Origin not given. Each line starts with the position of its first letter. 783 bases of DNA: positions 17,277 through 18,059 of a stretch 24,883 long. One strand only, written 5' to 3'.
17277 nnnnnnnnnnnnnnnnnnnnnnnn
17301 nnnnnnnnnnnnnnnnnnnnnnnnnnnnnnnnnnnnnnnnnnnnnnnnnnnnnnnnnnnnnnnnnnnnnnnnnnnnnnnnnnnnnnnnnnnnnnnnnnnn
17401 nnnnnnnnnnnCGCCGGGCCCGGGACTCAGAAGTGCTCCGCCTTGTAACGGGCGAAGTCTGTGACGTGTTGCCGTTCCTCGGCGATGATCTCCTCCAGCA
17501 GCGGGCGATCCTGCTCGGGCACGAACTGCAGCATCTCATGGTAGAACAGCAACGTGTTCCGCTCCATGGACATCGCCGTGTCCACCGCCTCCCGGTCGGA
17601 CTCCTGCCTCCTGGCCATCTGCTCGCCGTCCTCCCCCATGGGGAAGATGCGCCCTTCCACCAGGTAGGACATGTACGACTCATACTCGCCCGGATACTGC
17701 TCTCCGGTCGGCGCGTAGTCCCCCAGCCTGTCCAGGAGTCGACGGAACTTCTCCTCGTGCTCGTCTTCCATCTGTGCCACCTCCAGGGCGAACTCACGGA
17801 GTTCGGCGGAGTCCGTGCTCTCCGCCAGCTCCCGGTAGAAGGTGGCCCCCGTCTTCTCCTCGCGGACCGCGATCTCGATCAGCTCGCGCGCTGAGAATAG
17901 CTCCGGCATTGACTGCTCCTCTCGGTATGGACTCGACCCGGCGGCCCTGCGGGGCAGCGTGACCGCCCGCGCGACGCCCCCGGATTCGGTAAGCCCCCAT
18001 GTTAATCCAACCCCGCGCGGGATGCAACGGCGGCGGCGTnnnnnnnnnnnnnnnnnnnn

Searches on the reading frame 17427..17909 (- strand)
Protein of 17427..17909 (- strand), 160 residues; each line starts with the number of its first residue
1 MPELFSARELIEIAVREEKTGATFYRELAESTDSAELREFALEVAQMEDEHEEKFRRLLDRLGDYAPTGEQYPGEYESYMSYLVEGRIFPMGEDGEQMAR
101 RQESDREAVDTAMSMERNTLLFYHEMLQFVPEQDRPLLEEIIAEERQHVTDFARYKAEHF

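Call 4: search_protein_families(library=pfam, proteins=[window:17427-17909:-])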
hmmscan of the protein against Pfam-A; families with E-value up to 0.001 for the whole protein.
window:17427-17909:- (160 aa): 1 family
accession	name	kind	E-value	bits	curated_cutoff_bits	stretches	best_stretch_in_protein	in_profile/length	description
PF02915.23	Rubrerythrin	-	1.5e-09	38.7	22.8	1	9-154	1-135/137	Rubrerythrin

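Call 9: search_protein_families(library=ncbifam, proteins=[window:17427-17909:-], max_evalue=10)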
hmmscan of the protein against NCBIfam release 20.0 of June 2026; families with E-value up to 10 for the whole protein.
window:17427-17909:- (160 aa): 6 families
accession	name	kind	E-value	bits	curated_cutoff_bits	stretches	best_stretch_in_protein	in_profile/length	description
NF045676.1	FeExpMbfA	equivalog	5.8e-05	22.7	450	2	13-61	102-150/318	iron exporter MbfA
NF009413.0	PRK12775.1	equivalog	0.0023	15.8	1895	1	7-156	861-999/1006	putative trifunctional 2-polyprenylphenol hydroxylase/glutamate synthase subunit beta/ferritin domain-containing protein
NF058679.1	EncB_fam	subfamily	0.0025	17.8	90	2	15-62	29-76/117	encapsulin nanocompartment ferritin-likeEncB family encapsulin nanocompartment ferritin-like cargo protein cargo protein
NF045767.1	RuberyRbr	equivalog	0.042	13.9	200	1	9-62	89-145/194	rubrerythrin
NF040955.1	Arch_DPS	equivalog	0.1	12.2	250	1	7-61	105-161/177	DNA protection during starvation protein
NF005383.1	PRK06926.1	equivalog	0.13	11.3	394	1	42-68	135-160/271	flagellar motor protein MotP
